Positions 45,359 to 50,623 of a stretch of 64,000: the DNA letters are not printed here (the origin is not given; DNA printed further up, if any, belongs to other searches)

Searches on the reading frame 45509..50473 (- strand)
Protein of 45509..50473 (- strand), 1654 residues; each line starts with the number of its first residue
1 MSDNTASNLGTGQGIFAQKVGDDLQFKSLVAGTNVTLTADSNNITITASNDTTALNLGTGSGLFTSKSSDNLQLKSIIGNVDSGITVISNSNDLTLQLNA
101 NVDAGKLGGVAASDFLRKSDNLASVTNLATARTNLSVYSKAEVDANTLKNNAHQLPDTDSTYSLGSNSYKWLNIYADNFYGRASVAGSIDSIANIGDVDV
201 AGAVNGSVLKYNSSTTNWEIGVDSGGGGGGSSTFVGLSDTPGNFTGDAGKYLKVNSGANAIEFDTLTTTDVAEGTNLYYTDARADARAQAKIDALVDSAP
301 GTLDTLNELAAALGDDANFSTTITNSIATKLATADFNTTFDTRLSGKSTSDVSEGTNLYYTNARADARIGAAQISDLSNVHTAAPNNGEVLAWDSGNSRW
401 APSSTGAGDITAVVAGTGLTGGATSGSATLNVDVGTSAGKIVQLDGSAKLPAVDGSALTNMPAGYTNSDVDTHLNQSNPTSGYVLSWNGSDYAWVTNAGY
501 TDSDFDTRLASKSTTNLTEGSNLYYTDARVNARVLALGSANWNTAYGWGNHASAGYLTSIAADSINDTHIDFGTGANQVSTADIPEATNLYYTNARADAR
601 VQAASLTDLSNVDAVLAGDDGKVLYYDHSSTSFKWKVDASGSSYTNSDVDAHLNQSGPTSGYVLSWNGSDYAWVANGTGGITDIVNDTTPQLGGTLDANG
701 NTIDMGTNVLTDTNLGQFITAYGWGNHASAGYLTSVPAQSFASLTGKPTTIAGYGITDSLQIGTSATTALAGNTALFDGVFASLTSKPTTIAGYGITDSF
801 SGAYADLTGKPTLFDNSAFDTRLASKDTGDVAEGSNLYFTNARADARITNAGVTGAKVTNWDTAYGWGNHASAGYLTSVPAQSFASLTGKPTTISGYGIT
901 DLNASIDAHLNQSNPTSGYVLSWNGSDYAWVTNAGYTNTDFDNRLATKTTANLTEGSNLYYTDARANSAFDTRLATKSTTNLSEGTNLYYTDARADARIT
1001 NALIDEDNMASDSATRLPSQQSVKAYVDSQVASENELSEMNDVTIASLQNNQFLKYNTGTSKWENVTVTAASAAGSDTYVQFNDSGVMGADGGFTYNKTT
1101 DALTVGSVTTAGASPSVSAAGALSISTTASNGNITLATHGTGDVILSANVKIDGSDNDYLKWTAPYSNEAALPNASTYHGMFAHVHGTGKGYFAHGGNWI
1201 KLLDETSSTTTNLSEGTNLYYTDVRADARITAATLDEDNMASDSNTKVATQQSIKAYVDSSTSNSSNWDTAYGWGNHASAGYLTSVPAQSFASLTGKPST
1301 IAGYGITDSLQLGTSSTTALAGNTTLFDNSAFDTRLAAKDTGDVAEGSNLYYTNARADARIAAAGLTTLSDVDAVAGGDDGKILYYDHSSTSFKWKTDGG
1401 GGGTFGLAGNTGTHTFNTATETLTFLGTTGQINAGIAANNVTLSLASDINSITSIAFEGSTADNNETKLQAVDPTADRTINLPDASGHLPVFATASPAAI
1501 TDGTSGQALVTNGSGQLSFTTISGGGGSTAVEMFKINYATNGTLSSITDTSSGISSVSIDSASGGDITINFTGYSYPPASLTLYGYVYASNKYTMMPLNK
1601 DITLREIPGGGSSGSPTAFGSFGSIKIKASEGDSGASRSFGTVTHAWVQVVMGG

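Call 6: search_protein_families(library=phrogs, proteins=[window:45509-50473:-], max_evalue=0.001)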
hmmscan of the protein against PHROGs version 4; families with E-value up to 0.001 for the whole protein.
window:45509-50473:- (1654 aa): 11 families
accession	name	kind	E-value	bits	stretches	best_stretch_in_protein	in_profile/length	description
phrog_32934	-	unknown function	2.2e-41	143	5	311-413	228-330/577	-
phrog_697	-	head and packaging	1.7e-35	122.8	3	673-1141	1652-1985/2079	structural protein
phrog_9729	-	tail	5.2e-30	105.7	4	1099-1209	439-550/750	tail fiber protein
phrog_1197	-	tail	1e-21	78.7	3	275-348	182-254/715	tail protein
phrog_15416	-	unknown function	1.6e-18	68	1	1205-1325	69-195/478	-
phrog_33244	-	tail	2.9e-09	37.4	0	947-981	166-200/414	tail fiber protein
phrog_677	-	tail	1.7e-08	35.3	1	1127-1357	84-296/412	baseplate wedge tail fiber protein connector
phrog_13853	-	unknown function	9e-05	23.5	0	185-218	22-55/151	-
phrog_18185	-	tail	0.00014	22.5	1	287-386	245-343/399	tail fiber protein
phrog_18608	-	unknown function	0.00031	21.1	1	288-331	165-208/416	-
phrog_9627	-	unknown function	0.0008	18.8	1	357-498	446-536/676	-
